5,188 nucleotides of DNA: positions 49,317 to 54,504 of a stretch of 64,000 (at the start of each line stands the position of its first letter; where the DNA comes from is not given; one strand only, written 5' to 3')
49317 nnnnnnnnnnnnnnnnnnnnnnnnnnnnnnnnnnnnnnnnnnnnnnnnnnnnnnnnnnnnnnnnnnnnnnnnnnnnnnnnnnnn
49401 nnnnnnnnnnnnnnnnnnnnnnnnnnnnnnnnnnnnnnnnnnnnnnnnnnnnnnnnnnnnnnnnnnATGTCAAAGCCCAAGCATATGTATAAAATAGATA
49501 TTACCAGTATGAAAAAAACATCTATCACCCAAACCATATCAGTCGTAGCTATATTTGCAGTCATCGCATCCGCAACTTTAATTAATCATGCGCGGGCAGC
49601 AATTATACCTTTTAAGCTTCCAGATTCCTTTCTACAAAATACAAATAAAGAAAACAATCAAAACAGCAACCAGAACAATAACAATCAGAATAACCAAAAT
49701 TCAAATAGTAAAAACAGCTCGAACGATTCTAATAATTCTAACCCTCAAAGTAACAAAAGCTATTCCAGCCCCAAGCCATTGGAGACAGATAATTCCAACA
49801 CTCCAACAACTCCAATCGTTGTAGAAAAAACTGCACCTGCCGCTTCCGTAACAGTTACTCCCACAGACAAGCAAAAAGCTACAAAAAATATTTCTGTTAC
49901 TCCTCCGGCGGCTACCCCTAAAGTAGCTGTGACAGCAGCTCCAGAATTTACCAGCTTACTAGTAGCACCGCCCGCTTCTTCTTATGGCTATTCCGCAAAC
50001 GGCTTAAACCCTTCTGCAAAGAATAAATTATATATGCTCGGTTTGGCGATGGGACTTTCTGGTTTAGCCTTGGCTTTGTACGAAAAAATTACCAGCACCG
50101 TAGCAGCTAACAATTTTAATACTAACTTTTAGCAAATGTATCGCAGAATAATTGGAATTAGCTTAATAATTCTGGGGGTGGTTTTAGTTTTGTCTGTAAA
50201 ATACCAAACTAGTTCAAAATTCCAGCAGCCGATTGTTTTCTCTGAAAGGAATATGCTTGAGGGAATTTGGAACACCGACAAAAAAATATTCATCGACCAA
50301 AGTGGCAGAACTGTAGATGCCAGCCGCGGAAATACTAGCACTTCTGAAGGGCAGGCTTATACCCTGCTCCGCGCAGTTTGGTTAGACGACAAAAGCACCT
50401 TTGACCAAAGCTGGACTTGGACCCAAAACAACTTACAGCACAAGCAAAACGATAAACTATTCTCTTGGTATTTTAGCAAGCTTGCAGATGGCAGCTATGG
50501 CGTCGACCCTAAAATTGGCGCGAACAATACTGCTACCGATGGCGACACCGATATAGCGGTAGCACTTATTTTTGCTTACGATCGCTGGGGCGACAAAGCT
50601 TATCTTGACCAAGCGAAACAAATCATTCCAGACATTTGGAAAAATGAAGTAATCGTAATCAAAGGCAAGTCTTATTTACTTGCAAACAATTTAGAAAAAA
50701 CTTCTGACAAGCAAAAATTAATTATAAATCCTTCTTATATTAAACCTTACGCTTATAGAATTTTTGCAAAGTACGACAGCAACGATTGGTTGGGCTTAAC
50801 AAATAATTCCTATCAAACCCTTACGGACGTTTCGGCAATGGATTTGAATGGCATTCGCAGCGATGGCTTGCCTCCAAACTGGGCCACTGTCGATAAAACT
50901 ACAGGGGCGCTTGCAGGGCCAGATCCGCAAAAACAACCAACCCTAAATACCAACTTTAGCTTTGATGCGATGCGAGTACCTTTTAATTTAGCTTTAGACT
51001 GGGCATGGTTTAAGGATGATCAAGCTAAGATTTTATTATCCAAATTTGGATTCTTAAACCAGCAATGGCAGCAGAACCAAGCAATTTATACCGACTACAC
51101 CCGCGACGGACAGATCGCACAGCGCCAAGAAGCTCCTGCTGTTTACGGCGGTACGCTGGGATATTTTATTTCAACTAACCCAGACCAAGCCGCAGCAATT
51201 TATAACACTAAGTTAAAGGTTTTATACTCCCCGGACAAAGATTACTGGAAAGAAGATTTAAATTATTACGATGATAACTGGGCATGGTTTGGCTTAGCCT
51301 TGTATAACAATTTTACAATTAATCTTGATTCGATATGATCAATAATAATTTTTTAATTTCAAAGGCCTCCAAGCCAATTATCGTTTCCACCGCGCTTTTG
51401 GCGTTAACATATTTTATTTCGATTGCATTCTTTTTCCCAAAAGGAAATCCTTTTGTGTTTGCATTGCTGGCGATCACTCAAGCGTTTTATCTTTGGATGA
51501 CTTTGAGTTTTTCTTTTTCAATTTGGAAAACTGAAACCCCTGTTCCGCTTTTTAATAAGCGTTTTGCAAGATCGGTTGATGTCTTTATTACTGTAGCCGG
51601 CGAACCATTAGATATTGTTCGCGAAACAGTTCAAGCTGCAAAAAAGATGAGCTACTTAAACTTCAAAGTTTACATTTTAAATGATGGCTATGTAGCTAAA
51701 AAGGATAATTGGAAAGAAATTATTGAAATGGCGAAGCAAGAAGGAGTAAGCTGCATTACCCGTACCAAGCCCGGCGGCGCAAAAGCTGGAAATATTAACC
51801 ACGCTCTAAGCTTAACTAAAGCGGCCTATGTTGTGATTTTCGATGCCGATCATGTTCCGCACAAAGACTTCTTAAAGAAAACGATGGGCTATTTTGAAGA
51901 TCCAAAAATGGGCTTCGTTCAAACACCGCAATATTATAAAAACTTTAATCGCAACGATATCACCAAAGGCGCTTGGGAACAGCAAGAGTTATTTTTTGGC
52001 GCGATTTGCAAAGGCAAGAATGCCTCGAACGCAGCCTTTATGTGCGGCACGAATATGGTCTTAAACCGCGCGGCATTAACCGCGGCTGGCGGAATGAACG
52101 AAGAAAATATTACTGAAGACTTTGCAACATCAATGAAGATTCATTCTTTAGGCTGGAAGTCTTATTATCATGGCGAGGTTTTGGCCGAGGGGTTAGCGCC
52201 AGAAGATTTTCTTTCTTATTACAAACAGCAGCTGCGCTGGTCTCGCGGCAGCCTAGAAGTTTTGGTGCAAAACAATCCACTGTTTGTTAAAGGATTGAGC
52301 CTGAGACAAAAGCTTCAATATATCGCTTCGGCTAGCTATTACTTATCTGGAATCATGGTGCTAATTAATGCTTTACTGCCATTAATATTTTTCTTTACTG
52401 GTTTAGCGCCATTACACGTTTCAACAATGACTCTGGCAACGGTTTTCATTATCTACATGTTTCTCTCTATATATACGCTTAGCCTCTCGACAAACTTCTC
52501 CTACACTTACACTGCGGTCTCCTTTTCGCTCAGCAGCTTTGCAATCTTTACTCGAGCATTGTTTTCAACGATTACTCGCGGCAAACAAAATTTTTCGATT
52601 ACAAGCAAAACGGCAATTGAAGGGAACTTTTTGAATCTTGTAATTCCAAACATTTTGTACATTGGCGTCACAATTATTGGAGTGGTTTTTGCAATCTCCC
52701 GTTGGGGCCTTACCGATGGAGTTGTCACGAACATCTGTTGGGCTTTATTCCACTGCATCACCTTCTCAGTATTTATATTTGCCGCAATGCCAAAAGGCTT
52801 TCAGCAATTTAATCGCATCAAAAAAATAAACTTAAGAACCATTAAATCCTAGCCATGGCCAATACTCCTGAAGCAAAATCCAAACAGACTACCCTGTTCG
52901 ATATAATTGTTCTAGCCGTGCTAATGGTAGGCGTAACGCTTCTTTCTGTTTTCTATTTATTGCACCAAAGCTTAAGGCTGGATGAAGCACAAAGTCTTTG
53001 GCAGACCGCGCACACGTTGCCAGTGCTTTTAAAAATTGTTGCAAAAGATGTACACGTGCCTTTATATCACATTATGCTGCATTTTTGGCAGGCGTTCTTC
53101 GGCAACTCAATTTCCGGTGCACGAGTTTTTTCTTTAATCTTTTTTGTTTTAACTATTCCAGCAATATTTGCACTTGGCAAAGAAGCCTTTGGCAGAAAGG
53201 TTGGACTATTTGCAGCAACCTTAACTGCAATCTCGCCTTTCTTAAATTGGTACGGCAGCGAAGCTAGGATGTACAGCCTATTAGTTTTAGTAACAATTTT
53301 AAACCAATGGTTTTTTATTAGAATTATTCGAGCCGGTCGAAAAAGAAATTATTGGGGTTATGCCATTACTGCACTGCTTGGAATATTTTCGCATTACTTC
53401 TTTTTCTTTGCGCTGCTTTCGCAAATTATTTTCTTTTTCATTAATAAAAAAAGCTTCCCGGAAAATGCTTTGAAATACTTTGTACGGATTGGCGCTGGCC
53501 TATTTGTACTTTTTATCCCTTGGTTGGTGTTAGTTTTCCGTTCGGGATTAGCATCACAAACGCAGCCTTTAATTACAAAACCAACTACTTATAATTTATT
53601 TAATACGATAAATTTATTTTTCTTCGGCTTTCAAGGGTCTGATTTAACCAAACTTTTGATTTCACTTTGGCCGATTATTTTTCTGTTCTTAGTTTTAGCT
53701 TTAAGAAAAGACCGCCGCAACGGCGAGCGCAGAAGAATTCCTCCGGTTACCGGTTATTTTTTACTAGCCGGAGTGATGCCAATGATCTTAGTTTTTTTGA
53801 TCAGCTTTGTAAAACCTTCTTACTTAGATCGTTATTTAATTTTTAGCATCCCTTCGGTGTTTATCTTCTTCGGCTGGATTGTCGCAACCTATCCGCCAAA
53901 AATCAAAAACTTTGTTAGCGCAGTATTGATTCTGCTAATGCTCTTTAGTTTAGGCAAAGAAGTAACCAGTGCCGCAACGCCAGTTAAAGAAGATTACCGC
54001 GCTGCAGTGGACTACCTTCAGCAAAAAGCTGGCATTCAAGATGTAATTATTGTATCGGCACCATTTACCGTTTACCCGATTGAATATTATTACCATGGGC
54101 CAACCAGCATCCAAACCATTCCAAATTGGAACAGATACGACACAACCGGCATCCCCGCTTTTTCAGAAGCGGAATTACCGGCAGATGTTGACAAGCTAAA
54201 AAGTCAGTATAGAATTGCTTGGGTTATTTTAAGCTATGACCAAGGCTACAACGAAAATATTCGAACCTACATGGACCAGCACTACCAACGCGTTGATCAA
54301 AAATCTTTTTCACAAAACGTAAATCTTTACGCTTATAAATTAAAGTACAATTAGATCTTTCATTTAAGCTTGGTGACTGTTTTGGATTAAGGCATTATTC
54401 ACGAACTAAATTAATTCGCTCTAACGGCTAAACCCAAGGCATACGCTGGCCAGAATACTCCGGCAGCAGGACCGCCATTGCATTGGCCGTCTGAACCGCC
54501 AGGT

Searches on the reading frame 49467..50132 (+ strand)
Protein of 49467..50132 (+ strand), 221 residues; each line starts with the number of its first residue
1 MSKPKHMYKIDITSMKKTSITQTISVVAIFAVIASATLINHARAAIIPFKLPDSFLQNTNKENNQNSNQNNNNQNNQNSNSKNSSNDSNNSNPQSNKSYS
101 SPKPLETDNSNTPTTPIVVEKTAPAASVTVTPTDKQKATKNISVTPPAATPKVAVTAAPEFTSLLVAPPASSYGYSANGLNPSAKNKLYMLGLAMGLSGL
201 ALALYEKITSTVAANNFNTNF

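Call 51: search_protein_families(library=pfam, proteins=[window:49467-50132:+], max_evalue=0.01)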
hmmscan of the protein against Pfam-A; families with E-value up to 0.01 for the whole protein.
window:49467-50132:+ (221 aa): 0 families

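Call 52: search_protein_families(library=padloc, proteins=[window:49467-50132:+], max_evalue=0.01)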
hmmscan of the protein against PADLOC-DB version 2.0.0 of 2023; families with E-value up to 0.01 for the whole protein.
window:49467-50132:+ (221 aa): 1 family
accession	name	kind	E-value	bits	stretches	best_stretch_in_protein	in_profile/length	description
PDLC04061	PD-T4-6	-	0.0069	13.9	1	16-139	356-480/510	-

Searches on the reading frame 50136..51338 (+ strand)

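Call 51: search_protein_families(library=pfam, proteins=[window:50136-51338:+], max_evalue=0.01)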
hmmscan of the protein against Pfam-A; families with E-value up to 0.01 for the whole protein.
window:50136-51338:+ (400 aa): 1 family
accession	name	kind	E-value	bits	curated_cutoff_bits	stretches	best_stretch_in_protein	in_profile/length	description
PF01270.23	Glyco_hydro_8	-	4.9e-41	141.3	24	1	44-331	27-290/341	Glycosyl hydrolases family 8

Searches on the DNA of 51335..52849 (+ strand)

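Call 56: search_rna_families(sources=[L082, L006, L007, L010, L013, L084, L012], threshold=gathering)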
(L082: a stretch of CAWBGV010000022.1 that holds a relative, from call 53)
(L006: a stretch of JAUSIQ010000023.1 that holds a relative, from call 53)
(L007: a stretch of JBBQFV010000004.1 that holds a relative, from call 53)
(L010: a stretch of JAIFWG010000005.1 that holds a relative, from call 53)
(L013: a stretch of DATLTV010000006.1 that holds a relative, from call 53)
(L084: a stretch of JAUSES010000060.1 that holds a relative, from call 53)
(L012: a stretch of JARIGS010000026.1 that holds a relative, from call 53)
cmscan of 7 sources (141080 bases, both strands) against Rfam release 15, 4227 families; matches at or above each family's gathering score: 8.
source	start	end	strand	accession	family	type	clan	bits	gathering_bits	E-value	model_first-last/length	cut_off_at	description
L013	1900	1971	-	RF00005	tRNA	Gene; tRNA;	CL00001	72.5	29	1.4e-13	1-71/71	no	tRNA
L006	6784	6857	+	RF00005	tRNA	Gene; tRNA;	CL00001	68.1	29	2.3e-12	1-71/71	no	tRNA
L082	19930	20001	+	RF00005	tRNA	Gene; tRNA;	CL00001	65.6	29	1.1e-11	1-71/71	no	tRNA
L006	6187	6258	+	RF00005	tRNA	Gene; tRNA;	CL00001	64.3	29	2.5e-11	1-71/71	no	tRNA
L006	5159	5229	+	RF00005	tRNA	Gene; tRNA;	CL00001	60.6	29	2.7e-10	1-71/71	no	tRNA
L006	3231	3301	-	RF00005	tRNA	Gene; tRNA;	CL00001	57.9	29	1.4e-09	1-71/71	no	tRNA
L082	18945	19034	+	RF00005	tRNA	Gene; tRNA;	CL00001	56.7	29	3.1e-09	1-71/71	no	tRNA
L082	7460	7547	+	RF00005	tRNA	Gene; tRNA;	CL00001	42.8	29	2.1e-05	1-71/71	no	tRNA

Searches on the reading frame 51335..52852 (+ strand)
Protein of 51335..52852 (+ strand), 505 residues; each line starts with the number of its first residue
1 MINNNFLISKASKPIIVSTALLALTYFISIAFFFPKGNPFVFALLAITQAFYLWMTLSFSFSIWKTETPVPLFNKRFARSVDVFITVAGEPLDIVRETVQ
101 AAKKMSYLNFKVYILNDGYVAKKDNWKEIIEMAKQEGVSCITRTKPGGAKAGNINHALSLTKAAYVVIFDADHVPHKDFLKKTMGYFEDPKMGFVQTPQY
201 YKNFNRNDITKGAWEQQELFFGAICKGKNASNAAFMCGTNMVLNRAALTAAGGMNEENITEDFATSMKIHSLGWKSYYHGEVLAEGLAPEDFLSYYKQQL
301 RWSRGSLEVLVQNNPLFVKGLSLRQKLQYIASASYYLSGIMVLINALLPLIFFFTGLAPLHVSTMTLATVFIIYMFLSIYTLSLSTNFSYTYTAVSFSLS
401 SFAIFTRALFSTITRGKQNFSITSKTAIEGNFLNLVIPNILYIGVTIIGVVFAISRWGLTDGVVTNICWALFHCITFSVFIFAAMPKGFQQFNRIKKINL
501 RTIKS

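Call 51: search_protein_families(library=pfam, proteins=[window:51335-52852:+], max_evalue=0.01)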
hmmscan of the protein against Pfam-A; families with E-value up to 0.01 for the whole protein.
window:51335-52852:+ (505 aa): 5 families
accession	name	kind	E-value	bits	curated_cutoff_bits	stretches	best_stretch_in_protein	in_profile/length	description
PF13641.12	Glyco_tranf_2_3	-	2.4e-30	106.7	27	1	81-305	3-230/230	Glycosyltransferase like family 2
PF13632.12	Glyco_trans_2_3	-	1.9e-23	83.8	27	1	165-377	1-193/198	Glycosyl transferase family group 2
PF00535.33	Glycos_transf_2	-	1.2e-19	71.4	23.3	1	83-248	2-164/168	Glycosyl transferase family 2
PF03552.20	Cellulose_synt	-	2.2e-16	60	24.7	2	258-384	421-552/722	Cellulose synthase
PF13506.12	Glyco_transf_21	-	1.6e-15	57.4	21.7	1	149-304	17-174/174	Glycosyl transferase family 21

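Call 53: find_related_loci(query=window:51335-52849:+, collection=genome_contigs, flank=10000)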
Query window:51335-52849:+ (505 aa) in genome_contigs; peptide patterns used: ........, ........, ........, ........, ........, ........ (x = any residue, [..] = any of these).
124 stretches matched a pattern; 82 encode a relative of the query (tblastn E <= 1e-3); the best 80 are kept; 80 distinct loci.
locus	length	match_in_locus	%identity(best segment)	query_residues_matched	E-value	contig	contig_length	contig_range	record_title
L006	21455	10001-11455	58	2-487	0e+0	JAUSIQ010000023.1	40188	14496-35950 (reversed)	MAG: bacterium isolate E14_metabat.bin.263 E14_k141_1740603, whole genome shotgun sequence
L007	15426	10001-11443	57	5-486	0e+0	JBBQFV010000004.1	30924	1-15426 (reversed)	MAG: Patescibacteria group bacterium isolate Co_metawrap_1003 Cmw_1003_k141_1314221_length_30924_cov_9.0000, whole genom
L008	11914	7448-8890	57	10-491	0e+0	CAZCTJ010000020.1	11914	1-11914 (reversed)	MAG TPA_asm: uncultured Candidatus Saccharibacteria bacterium isolate SRP050083_co1_447 genome assembly, contig: NODE_24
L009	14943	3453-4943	57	3-498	0e+0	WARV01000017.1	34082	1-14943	MAG: Patescibacteria group bacterium isolate AMAZON01 genome_17, whole genome shotgun sequence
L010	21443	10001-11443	56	6-487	0e+0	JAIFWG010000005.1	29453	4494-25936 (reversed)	MAG: Candidatus Parcubacteria bacterium isolate viral-cat_41_14 PAFVLPS_2018_scaffold_9068, whole genome shotgun sequenc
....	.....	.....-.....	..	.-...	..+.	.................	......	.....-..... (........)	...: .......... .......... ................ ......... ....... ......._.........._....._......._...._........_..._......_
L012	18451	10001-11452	55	3-487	0e+0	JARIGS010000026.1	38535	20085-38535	MAG: Candidatus Nomurabacteria bacterium isolate CullarsAll.DT.37 k141_917201, whole genome shotgun sequence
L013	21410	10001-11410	57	16-486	1e-180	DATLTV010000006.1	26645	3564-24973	MAG TPA_asm: Candidatus Paceibacterota bacterium isolate SMAG_U13966 k141_86676, whole genome shotgun sequence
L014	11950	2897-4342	55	5-487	1e-179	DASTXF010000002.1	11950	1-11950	MAG TPA_asm: Candidatus Paceibacterota bacterium isolate SMAG_U2407 k141_31946, whole genome shotgun sequence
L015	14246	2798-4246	55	3-486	2e-179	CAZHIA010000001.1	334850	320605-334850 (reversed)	MAG TPA_asm: uncultured Candidatus Saccharibacteria bacterium isolate SRP257259_co1_13 genome assembly, contig: NODE_15_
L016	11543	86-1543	56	4-487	4e-179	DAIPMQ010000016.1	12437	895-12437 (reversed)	MAG TPA_asm: Parcubacteria group bacterium isolate CTOTU41360 NODE_4099_length_12437_cov_2.953723, whole genome shotgun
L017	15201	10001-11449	55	5-487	9e-179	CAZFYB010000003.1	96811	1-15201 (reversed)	MAG TPA_asm: uncultured Candidatus Saccharibacteria bacterium isolate SRP062349_co2_19 genome assembly, contig: NODE_139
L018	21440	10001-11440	56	6-486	6e-178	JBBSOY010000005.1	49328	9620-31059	MAG: Candidatus Paceibacteria bacterium isolate LS6_sbin.42 LS6_sbin.42_K_1098465_L_49328_cov_9.8752, whole genome shotg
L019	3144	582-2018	54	5-484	0e+0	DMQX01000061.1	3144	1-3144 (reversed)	MAG TPA_asm: Candidatus Taylorbacteria bacterium isolate UBA11359 contig_26821, whole genome shotgun sequence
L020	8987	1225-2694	54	2-486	9e-177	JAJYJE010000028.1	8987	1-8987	MAG: bacterium isolate DBS2-1.bin146 NODE_15244_length_8987_cov_1.036117, whole genome shotgun sequence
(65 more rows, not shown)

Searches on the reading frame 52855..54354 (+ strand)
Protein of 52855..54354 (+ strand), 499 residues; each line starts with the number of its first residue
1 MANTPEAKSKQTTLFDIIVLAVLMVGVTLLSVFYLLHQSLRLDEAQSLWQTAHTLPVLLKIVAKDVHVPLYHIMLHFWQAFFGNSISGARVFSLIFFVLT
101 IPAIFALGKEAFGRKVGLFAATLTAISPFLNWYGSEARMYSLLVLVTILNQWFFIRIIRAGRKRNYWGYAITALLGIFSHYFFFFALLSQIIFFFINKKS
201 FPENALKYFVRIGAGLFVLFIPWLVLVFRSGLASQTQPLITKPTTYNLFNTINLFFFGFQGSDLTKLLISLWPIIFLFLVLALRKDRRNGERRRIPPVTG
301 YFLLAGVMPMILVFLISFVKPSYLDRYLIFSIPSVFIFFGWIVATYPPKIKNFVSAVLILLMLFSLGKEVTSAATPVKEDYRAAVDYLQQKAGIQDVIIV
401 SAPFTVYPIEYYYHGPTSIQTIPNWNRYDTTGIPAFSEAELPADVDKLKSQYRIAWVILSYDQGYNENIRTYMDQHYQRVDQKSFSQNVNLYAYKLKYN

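Call 52: search_protein_families(library=padloc, proteins=[window:52855-54354:+], max_evalue=0.01)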
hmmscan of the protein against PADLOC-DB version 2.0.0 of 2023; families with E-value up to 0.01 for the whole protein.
window:52855-54354:+ (499 aa): 0 families

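Call 77: search_protein_families(library=pfam, proteins=[window:52855-54354:+], max_evalue=0.001)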
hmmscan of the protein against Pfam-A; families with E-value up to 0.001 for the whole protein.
window:52855-54354:+ (499 aa): 1 family
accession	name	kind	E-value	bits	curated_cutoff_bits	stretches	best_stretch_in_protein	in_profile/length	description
PF13231.12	PMT_2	-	1.7e-13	51.5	26.1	1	67-224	2-158/160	Dolichyl-phosphate-mannose-protein mannosyltransferase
